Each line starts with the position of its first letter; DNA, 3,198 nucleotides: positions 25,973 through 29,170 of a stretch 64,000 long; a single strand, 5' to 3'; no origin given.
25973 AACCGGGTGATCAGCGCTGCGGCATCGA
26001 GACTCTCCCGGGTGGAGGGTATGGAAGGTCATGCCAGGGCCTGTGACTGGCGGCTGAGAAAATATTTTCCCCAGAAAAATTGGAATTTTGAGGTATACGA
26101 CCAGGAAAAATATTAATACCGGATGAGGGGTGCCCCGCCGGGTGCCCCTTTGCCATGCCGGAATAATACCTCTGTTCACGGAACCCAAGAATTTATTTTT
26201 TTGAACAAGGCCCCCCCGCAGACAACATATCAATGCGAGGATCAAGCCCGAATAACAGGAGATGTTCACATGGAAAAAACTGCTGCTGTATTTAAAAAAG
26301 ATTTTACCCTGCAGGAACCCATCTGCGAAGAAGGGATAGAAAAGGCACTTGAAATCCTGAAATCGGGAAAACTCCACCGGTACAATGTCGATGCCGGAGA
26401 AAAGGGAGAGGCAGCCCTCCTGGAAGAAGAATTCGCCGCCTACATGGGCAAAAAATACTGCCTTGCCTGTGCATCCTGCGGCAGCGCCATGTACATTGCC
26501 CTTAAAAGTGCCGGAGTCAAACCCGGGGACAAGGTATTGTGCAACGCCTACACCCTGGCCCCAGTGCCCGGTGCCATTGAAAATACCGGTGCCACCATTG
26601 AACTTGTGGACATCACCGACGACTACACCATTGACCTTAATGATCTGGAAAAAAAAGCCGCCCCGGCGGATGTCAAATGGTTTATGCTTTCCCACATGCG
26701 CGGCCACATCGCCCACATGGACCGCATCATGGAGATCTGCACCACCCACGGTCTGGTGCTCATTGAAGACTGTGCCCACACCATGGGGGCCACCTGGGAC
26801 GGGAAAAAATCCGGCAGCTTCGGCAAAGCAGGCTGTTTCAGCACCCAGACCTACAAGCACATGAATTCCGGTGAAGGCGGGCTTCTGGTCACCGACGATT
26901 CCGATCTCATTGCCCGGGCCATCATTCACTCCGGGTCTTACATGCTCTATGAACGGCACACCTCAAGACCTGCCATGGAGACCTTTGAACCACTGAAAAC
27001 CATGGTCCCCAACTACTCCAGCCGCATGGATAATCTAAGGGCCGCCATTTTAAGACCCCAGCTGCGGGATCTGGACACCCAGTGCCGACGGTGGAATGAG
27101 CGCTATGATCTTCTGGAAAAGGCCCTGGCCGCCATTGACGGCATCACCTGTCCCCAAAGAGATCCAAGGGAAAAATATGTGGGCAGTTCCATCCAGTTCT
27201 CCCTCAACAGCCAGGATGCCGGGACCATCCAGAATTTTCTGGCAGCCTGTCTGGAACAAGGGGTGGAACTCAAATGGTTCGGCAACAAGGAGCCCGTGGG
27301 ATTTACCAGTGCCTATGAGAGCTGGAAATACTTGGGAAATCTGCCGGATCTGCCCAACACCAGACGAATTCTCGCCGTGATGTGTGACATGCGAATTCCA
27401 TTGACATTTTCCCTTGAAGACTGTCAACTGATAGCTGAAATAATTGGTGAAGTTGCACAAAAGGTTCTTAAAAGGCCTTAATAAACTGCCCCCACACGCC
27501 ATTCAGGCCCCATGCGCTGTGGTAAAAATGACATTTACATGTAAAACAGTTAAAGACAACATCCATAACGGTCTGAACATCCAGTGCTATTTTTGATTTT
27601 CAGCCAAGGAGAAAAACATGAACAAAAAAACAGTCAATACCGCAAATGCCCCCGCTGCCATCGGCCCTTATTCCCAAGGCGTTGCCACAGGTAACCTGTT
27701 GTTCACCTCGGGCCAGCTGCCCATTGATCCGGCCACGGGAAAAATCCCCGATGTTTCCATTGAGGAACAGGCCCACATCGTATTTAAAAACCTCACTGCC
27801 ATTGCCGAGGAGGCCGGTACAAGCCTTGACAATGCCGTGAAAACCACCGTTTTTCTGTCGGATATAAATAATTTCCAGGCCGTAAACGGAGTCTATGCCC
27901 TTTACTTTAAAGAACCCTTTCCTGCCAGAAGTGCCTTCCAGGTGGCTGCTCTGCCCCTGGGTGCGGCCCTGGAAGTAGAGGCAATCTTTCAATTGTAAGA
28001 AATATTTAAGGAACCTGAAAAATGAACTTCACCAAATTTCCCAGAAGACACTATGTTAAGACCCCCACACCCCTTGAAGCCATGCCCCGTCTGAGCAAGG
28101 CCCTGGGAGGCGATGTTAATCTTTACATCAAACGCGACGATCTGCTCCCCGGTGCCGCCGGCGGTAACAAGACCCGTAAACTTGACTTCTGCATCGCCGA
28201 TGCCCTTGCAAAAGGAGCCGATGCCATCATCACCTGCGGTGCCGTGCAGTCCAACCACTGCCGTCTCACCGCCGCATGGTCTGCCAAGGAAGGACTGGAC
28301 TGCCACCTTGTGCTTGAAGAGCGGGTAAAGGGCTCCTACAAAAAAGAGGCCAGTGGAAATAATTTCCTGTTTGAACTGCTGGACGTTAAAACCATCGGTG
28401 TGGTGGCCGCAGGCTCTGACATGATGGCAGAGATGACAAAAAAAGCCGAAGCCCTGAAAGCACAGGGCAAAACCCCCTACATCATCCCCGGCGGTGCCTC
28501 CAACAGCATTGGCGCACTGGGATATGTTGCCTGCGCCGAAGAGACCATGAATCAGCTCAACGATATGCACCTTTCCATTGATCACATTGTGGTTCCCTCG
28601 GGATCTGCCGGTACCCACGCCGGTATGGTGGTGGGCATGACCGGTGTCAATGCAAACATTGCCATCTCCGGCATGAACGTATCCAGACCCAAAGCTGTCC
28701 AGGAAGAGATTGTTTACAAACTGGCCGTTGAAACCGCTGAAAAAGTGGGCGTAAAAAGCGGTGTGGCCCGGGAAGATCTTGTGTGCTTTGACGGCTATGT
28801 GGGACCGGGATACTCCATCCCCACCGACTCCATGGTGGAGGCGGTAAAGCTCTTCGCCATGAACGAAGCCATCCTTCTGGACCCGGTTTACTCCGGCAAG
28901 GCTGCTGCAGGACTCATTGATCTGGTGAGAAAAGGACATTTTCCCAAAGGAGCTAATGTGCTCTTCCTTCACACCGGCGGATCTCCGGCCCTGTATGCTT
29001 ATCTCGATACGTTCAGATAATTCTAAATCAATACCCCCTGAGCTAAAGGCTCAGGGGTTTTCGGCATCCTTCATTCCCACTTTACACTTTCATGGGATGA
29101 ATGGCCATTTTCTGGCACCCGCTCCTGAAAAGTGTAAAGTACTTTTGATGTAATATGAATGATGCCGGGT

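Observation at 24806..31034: Six-gene cluster suggesting an amino-alcohol/organosulfonate to D-amino-acid beta-elimination pathway (possible cysteate-type sulfite source)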

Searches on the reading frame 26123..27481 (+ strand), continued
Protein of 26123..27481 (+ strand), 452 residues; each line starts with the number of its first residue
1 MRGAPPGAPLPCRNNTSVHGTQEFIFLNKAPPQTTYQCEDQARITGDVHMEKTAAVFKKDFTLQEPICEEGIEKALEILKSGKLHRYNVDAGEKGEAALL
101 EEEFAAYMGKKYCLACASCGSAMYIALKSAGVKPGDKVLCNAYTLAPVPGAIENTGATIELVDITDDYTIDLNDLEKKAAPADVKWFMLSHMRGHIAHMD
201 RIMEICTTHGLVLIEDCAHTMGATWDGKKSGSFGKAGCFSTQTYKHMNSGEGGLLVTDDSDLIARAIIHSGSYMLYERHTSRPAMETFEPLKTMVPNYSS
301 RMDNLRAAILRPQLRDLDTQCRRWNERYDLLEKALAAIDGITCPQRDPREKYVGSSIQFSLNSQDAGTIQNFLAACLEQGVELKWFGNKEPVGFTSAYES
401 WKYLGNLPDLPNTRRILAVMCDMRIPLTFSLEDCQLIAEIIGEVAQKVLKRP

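Call 45: find_related_loci(query=L226:9251-10249:+, collection=genome_contigs, flank=8000)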
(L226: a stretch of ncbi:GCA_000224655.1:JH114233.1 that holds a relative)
Query L226:9251-10249:+ (333 aa) in genome_contigs; peptide patterns used: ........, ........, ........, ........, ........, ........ (x = any residue, [..] = any of these).
243 stretches matched a pattern; 122 encode a relative of the query (tblastn E <= 1e-3); the best 80 are kept; 80 distinct loci.
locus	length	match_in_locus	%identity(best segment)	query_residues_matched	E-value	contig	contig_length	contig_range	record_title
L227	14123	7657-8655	99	1-333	0e+0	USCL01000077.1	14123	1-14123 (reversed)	uncultured Desulfovibrio sp. isolate UMGS1582 genome assembly, contig: NODE_2152_length_14123_cov_3.347313, whole genome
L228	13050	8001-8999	96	1-333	0e+0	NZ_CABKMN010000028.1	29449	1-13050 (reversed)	Uncultured Bilophila sp. isolate MGYG-HGUT-01277, whole genome shotgun sequence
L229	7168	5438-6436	86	1-333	0e+0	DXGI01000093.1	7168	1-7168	MAG TPA_asm: Candidatus Bilophila faecipullorum isolate ChiSxjej5B17-1746 ChiSxjej5B17M5__C71232_L7168_SAMN08009923, who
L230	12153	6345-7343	85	1-333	0e+0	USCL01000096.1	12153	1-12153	uncultured Desulfovibrio sp. isolate UMGS1582 genome assembly, contig: NODE_2455_length_12153_cov_3.293437, whole genome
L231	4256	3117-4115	85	1-333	0e+0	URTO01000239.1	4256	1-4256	uncultured Desulfovibrio sp. isolate UMGS1330 genome assembly, contig: NODE_4038_length_4256_cov_5.532663, whole genome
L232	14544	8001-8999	84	1-333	0e+0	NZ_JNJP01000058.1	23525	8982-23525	Bilophila wadsworthia ATCC 49260 T370DRAFT_scaffold00057.57_C, whole genome shotgun sequence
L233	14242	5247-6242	85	1-332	0e+0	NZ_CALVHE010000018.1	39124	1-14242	MAG: uncultured Desulfovibrio sp. isolate BRZ_IP__bin7 BRZ_IP__NODE_1163_length_39124_cov_9.509719, whole genome shotgun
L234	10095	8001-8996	85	1-332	0e+0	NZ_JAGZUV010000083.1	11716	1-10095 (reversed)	MAG: Desulfovibrio sp. isolate L1_008_000M1_dasL1_008_000M1_concoct_91 L1_008_000M1_scaffold_3056, whole genome shotgun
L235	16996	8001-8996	85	1-332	0e+0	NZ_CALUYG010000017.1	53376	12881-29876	MAG: uncultured Desulfovibrio sp. isolate BRZ_KF__bin108 BRZ_KF__NODE_891_length_53376_cov_7.497270, whole genome shotgu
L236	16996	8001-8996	84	1-332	0e+0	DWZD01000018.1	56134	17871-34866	MAG TPA_asm: Candidatus Desulfovibrio intestinavium isolate 5032 ChiHcec34__C94633_L56134_SAMN08010214, whole genome sho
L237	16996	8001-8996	83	1-332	0e+0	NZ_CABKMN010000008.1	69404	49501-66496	Uncultured Bilophila sp. isolate MGYG-HGUT-01277, whole genome shotgun sequence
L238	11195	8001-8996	82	1-332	0e+0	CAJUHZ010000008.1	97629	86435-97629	MAG TPA_asm: uncultured Bilophila sp. isolate MGBC136875 genome assembly, contig: MGBC136875.8, whole genome shotgun seq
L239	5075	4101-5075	86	1-325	0e+0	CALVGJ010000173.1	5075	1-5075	MAG: uncultured Desulfovibrio sp. isolate E20__bin138 genome assembly, contig: E20__k127_9479215, whole genome shotgun s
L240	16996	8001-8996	82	1-332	0e+0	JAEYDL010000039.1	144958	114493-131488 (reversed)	MAG: Proteobacteria bacterium isolate OH_HFB_162 k127_1996521, whole genome shotgun sequence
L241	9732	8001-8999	81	1-333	0e+0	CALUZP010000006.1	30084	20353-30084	MAG: uncultured Desulfovibrionaceae bacterium isolate E40__bin67 genome assembly, contig: E40__k127_4202777, whole genom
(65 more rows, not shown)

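Call 49: search_protein_families(library=ncbifam, proteins=[L232:6426-7175:+, L048:12318-13019:+, L113:9199-9867:+, L003:10700-11410:+, L028:14649-15338:+, L132:9203-9904:+], max_evalue=1e-10)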
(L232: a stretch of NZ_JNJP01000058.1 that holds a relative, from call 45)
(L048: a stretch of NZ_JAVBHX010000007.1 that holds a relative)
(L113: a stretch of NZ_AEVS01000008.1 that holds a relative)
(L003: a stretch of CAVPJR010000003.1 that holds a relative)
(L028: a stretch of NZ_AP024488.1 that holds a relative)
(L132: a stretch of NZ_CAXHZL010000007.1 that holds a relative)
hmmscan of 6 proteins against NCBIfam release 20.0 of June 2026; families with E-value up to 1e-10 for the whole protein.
L232:6426-7175:+ (250 aa): 3 families
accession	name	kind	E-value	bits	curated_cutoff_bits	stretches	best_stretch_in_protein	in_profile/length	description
NF052483.1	racemase_CuyB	equivalog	1.6e-56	191.8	190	1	7-243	1-224/225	cysteate racemase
TIGR00035.1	asp_race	subfamily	1.4e-35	123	93.1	1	6-242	4-225/236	amino acid racemase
NF007569.0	PRK10200.1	equivalog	1.4e-12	47.9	417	1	62-241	58-225/230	aspartate/glutamate racemase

L048:12318-13019:+ (234 aa): 3 families
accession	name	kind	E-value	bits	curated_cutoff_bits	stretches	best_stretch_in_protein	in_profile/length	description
NF052483.1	racemase_CuyB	equivalog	4.9e-86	288.3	190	1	8-231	1-224/225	cysteate racemase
TIGR00035.1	asp_race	subfamily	1.5e-53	181.8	93.1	1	5-230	2-225/236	amino acid racemase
NF007569.0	PRK10200.1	equivalog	2.1e-18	66.9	417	1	6-230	2-226/230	aspartate/glutamate racemase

L113:9199-9867:+ (223 aa): 3 families
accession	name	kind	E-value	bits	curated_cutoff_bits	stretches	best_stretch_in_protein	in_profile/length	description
NF052483.1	racemase_CuyB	equivalog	6.1e-76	255.3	190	1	1-221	2-224/225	cysteate racemase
TIGR00035.1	asp_race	subfamily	1.1e-42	146.2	93.1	1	1-222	6-227/236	amino acid racemase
NF007569.0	PRK10200.1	equivalog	4.2e-12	46.3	417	1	1-217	5-223/230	aspartate/glutamate racemase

L003:10700-11410:+ (237 aa): 3 families
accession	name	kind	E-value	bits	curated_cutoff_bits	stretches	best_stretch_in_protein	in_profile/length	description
NF052483.1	racemase_CuyB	equivalog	1.7e-83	280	190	1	9-230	1-224/225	cysteate racemase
TIGR00035.1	asp_race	subfamily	8.8e-51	172.8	93.1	1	6-234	2-230/236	amino acid racemase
NF007569.0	PRK10200.1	equivalog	2.7e-12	46.9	417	1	7-229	2-226/230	aspartate/glutamate racemase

L028:14649-15338:+ (230 aa): 3 families
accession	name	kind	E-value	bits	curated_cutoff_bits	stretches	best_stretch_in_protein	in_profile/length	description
NF052483.1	racemase_CuyB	equivalog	1.4e-81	273.7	190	1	5-225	2-224/225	cysteate racemase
TIGR00035.1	asp_race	subfamily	6.6e-49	166.6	93.1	1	2-228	3-229/236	amino acid racemase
NF007569.0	PRK10200.1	equivalog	2.8e-12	46.8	417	1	5-224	5-226/230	aspartate/glutamate racemase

L132:9203-9904:+ (234 aa): 2 families
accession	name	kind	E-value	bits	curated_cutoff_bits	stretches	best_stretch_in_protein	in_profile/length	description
NF052483.1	racemase_CuyB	equivalog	3.5e-84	282.2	190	1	3-223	1-223/225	cysteate racemase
TIGR00035.1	asp_race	subfamily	7.9e-33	114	93.1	1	2-230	4-232/236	amino acid racemase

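Call 68: search_protein_families(library=pfam, proteins=[L037:6726-7943:+, L037:5612-6388:-, L037:10161-11159:+, L037:11243-12028:+, L037:12025-12906:+, L037:3143-4177:-, L037:1282-2223:+, L037:2223-3020:+], max_evalue=0.00001)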
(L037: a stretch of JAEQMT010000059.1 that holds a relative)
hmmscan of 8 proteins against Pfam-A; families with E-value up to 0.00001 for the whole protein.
L037:6726-7943:+ (405 aa): 1 family
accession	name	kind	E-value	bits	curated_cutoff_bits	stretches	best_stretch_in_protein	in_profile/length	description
PF00266.25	Aminotran_5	-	9e-33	114.2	21.5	1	35-390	3-370/371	Aminotransferase class-V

L037:5612-6388:- (258 aa): 5 families
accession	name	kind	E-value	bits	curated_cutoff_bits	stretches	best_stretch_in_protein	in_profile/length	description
PF13561.12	adh_short_C2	-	2.3e-60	204.6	27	1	22-256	6-236/236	Enoyl-(Acyl carrier protein) reductase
PF00106.31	adh_short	-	4.1e-52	177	26.6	1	14-207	2-193/195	short chain dehydrogenase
PF08659.16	KR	-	3.4e-09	37.3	22.6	1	16-118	4-110/180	KR domain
PF23441.1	SDR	-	1.8e-08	34.6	27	1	15-254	10-254/258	SDR-like rossmann domain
PF01370.27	Epimerase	-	1.6e-06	28.2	20.9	0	15-202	1-187/240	NAD dependent epimerase/dehydratase family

L037:10161-11159:+ (332 aa): 3 families
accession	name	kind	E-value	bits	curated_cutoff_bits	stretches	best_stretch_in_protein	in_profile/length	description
PF09084.16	NMT1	-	1.6e-16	61.4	20.5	1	61-242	27-210/216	NMT1/THI5 like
PF04069.17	OpuAC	-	2.8e-12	47.3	21.2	1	48-256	22-247/257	Substrate binding domain of ABC-type glycine betaine transport system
PF12974.12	Phosphonate-bd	-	7.9e-09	35.7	27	1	48-243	22-227/242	ABC transporter, phosphonate, periplasmic substrate-binding protein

L037:11243-12028:+ (261 aa): 1 family
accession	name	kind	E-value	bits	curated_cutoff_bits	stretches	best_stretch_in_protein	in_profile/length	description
PF00005.33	ABC_tran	-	3.8e-32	112.2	25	1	24-163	1-136/137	ABC transporter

L037:12025-12906:+ (293 aa): 1 family
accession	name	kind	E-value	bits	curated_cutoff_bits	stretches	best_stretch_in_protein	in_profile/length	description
PF00528.27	BPD_transp_1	-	1.9e-29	103.2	26.4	1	117-286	1-182/184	Binding-protein-dependent transport system inner membrane component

L037:3143-4177:- (344 aa): 0 families

L037:1282-2223:+ (313 aa): 2 families
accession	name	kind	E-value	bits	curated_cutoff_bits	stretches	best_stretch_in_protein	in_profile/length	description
PF00551.24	Formyl_trans_N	-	4.5e-37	128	26.1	1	1-161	1-166/181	Formyl transferase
PF02911.23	Formyl_trans_C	-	1.9e-20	73.3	21.1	1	201-293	2-97/100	Formyl transferase, C-terminal domain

L037:2223-3020:+ (265 aa): 1 family
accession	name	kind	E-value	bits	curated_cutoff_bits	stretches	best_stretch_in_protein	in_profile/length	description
PF01925.25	TauE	-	3e-56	191.2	32.6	1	10-260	3-237/237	Sulfite exporter TauE/SafE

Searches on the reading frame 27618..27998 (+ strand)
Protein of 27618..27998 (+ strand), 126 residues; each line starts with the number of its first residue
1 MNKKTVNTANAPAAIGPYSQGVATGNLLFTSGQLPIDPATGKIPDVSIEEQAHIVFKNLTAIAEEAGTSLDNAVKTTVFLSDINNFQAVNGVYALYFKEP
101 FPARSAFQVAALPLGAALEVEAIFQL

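Call 3: search_protein_families(library=pfam, proteins=[window:27618-27998:+])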
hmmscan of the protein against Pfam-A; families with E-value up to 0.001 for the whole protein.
window:27618-27998:+ (126 aa): 1 family
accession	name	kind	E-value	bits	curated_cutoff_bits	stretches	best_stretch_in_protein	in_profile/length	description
PF01042.26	Ribonuc_L-PSP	-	9e-38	129.4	27.3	1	9-123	2-118/121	Endoribonuclease L-PSP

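Call 4: search_protein_families(library=ncbifam, proteins=[window:27618-27998:+])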
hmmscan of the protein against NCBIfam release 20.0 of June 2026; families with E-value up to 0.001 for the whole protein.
window:27618-27998:+ (126 aa): 3 families
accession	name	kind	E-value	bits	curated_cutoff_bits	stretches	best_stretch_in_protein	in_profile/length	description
TIGR00004.1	TIGR00004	subfamily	1.2e-49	167.6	106.25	1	3-124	1-123/125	Rid family detoxifying hydrolase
NF008490.0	PRK11401.1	equivalog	1e-32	112.7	222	1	3-123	2-124/129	enamine/imine deaminase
TIGR03610.1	RutC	equivalog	1.7e-16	60.5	169.1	1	1-123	1-123/127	pyrimidine utilization protein C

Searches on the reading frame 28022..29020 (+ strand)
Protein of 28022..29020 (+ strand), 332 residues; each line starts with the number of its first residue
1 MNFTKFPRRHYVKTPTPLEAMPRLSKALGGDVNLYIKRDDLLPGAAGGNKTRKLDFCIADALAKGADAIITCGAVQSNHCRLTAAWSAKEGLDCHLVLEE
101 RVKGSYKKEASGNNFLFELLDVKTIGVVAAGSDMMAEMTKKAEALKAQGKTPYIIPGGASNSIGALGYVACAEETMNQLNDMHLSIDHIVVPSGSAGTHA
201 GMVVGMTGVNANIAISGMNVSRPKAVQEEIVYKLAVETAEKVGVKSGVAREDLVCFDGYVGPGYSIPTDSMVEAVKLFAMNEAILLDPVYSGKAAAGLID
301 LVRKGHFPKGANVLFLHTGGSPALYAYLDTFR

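Call 3: search_protein_families(library=pfam, proteins=[window:28022-29020:+])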
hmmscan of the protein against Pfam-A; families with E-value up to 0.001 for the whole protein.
window:28022-29020:+ (332 aa): 1 family
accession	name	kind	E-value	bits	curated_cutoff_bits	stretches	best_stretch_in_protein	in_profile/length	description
PF00291.31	PALP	-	7.2e-51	173.7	35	1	14-319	6-295/295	Pyridoxal-phosphate dependent enzyme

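Call 4: search_protein_families(library=ncbifam, proteins=[window:28022-29020:+])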
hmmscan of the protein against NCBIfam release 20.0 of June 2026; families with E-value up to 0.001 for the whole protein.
window:28022-29020:+ (332 aa): 12 families
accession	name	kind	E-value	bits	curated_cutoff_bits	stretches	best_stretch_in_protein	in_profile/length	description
NF052482.1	sulfolyase_CuyA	equivalog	2.1e-160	533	450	1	1-331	1-331/332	D-cysteate sulfo-lyase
TIGR01275.1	ACC_deam_rel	subfamily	1.7e-93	313.4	289.4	1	12-329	4-319/321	pyridoxal phosphate-dependent enzymes, D-cysteine desulfhydrase family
NF003030.0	PRK03910.1-3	equivalog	2.4e-91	306.4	429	1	3-330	10-334/338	D-cysteine desulfhydrase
NF003032.0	PRK03910.1-5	equivalog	8.3e-89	298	469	1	3-329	7-328/330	D-cysteine desulfhydrase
NF003029.0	PRK03910.1-1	equivalog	7.9e-88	295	610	1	2-328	5-325/328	D-cysteine desulfhydrase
NF052537.1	CoM_syn_XcbE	exception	3e-86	289.6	450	1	4-326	4-322/322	coenzyme M biosynthesis enzyme XcbE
TIGR01274.1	ACC_deam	equivalog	2.1e-76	257.3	392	1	2-332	1-335/337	1-aminocyclopropane-1-carboxylate deaminase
NF010646.0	PRK14045.1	equivalog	1.2e-69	235.1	550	1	4-329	10-323/329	1-aminocyclopropane-1-carboxylate deaminase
TIGR01124.1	ilvA_2Cterm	equivalog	2.5e-05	23.1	411.3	1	13-276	15-262/499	threonine ammonia-lyase, biosynthetic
NF006674.0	PRK09224.1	subfamily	7.7e-05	21.6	577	1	12-249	22-238/508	threonine ammonia-lyase IlvA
NF006390.0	PRK08639.1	equivalog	9.3e-05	21.6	421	1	12-230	22-222/418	threonine ammonia-lyase IlvA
NF004170.0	PRK05638.1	equivalog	0.00051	18.7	421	0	31-319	79-353/442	threonine synthase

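Call 34: search_solved_structures(query=window:28022-29017:+)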
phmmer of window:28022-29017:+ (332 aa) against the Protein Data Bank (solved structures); distinct sequences matched with E-value up to 0.001: 11.
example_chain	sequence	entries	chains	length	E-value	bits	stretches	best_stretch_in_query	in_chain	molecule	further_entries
7ysk_A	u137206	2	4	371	3.3e-94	319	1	1-331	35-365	D-Cysteine desulfhydrase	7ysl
4d97_A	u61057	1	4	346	1.2e-80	274.4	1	3-327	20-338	D-cysteine desulfhydrase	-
4d8t_A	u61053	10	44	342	1.3e-80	274.4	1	3-327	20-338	D-cysteine desulfhydrase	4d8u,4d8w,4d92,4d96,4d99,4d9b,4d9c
1rqx_A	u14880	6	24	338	1.3e-69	238.2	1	1-332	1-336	1-aminocyclopropane-1-carboxylate deaminase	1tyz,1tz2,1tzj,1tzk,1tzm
1j0a_A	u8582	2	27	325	2.5e-58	201.1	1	4-329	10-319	1-aminocyclopropane-1-carboxylate deaminase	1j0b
1f2d_A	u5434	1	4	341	1.6e-49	172.2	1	5-330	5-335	1-AMINOCYCLOPROPANE-1-CARBOXYLATE DEAMINASE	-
1j0e_A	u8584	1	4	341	5.7e-49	170.4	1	5-330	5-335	1-aminocyclopropane-1-carboxylate deaminase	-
1j0c_A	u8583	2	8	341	1e-48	169.5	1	5-330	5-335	1-aminocyclopropane-1-carboxylate deaminase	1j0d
2zsj_A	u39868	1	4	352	2.9e-07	33.4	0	15-100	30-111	Threonine synthase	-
6cgq_A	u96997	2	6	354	3.2e-07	33.2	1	15-320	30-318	Threonine synthase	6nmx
9jqf_A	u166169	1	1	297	8.1e-07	31.9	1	30-202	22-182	1-aminocyclopropane-1-carboxylate deaminase/D-cysteine desulfhydrase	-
